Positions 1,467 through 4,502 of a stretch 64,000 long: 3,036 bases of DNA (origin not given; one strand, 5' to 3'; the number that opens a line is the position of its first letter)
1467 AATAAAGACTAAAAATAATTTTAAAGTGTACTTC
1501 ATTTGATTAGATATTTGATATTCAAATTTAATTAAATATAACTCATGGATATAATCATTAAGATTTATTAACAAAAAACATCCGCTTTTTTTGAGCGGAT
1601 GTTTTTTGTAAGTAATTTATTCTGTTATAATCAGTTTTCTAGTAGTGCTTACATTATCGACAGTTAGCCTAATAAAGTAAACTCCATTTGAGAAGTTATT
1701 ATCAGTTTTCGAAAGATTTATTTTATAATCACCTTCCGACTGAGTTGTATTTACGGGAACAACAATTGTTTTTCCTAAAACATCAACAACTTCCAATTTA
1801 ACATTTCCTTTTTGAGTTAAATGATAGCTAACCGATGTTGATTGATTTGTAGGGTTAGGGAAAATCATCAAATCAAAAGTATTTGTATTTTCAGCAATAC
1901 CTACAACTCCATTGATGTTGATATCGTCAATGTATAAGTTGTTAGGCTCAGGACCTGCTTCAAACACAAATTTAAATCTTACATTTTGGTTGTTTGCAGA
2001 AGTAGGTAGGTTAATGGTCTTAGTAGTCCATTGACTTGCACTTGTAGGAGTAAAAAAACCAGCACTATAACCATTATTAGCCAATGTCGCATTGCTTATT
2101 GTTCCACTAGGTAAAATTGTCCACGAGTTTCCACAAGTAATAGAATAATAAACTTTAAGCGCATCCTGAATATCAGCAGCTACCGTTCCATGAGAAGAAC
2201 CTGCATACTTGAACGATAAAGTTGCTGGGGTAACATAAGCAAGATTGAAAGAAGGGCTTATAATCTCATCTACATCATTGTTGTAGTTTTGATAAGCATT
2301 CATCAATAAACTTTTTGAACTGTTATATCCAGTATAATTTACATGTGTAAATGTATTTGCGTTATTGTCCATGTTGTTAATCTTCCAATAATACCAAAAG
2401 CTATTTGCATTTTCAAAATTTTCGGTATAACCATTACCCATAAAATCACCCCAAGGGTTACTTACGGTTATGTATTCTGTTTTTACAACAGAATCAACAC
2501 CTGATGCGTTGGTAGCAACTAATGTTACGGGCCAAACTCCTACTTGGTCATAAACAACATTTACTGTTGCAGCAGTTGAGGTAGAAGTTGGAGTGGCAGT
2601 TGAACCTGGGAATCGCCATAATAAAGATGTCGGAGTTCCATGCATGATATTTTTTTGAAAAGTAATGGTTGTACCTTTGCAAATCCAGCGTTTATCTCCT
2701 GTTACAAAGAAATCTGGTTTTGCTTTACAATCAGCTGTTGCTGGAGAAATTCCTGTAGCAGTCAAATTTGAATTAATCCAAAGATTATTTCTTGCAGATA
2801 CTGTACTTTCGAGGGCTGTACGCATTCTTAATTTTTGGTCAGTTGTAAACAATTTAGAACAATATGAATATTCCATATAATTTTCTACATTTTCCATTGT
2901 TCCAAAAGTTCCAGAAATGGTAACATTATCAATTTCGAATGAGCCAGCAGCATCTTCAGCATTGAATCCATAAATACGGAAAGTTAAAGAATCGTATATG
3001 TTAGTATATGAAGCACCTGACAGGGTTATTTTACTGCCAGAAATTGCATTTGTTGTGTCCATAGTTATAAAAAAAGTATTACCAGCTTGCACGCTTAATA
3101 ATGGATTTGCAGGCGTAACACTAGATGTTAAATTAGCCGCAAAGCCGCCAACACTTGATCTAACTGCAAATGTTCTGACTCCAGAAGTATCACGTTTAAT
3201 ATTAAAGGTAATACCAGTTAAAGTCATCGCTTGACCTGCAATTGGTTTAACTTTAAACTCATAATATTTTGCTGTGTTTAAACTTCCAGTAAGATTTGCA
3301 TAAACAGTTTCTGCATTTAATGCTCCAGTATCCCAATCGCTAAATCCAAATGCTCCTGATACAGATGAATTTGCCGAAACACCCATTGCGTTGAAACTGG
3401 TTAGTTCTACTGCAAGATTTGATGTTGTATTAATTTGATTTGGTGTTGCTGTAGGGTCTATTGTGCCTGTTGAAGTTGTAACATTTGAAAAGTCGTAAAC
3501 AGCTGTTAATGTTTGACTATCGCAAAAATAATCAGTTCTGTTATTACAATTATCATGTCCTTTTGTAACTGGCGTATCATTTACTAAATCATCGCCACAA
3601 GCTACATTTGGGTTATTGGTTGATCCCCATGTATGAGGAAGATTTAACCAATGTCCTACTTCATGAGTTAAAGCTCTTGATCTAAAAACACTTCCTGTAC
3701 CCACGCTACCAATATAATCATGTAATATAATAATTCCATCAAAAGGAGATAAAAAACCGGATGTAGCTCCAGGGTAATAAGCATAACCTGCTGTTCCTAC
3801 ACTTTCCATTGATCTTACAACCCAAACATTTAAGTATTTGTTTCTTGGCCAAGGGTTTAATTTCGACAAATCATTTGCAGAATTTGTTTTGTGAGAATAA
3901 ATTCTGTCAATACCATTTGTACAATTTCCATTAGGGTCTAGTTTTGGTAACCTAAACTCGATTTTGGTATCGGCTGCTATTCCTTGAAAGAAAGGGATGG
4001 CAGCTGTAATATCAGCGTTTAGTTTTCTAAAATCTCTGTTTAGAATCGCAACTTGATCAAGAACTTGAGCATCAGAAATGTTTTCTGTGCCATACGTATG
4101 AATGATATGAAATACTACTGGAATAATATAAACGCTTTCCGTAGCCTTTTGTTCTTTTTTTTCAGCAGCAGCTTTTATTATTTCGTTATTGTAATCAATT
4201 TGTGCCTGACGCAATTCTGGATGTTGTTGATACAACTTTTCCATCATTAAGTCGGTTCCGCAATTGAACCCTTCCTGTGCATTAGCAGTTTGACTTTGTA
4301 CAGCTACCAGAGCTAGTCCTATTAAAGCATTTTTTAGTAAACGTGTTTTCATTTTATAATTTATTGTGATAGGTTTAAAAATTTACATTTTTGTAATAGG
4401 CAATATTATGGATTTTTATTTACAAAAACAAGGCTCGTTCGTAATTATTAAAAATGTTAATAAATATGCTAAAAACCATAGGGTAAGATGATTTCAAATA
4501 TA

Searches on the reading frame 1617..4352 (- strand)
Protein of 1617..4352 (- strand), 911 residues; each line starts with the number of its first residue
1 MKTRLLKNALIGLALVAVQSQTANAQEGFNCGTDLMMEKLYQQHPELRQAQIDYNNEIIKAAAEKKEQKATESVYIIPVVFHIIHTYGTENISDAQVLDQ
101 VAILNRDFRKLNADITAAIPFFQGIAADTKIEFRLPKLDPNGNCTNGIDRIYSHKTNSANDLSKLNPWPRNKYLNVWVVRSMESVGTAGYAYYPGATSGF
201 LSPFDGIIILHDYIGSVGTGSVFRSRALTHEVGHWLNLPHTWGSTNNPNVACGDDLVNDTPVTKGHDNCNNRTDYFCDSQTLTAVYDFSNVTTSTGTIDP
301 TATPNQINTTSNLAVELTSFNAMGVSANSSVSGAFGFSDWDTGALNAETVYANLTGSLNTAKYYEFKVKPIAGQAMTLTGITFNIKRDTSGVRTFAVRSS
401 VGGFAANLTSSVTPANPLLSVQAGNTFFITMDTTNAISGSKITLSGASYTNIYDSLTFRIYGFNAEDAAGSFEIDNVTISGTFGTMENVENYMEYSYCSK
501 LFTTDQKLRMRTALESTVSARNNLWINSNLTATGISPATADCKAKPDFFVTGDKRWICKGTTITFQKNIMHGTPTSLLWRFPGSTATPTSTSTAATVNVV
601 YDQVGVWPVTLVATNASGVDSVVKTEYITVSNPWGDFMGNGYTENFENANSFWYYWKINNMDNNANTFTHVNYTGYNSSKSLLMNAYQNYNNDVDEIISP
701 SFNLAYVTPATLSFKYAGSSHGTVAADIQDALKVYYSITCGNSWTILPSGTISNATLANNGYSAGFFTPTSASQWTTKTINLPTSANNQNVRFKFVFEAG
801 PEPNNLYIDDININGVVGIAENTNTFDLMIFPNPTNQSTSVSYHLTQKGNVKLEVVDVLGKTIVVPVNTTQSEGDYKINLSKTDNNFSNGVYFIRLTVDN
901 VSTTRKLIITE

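Call 47: search_protein_families(library=pfam, proteins=[window:1617-4352:-], max_evalue=0.0001)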
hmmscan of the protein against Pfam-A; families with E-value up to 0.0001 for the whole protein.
window:1617-4352:- (911 aa): 5 families
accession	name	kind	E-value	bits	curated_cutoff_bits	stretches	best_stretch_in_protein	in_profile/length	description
PF05572.19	Peptidase_M43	-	6.1e-16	59.1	23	1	166-281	10-123/152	Pregnancy-associated plasma protein-A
PF18962.6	Por_Secre_tail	-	7.9e-12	45.7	27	1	830-909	1-75/75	Secretion system C-terminal sorting domain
PF18911.6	PKD_4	-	5.2e-06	26.9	27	1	546-630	4-85/85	PKD domain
PF21471.3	Reelin_subrepeat-B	-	1.1e-05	25.7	27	1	711-813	39-126/127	Reelin subrepeat B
PF00801.26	PKD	-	1.2e-05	25.6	23.5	0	554-619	8-71/80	PKD domain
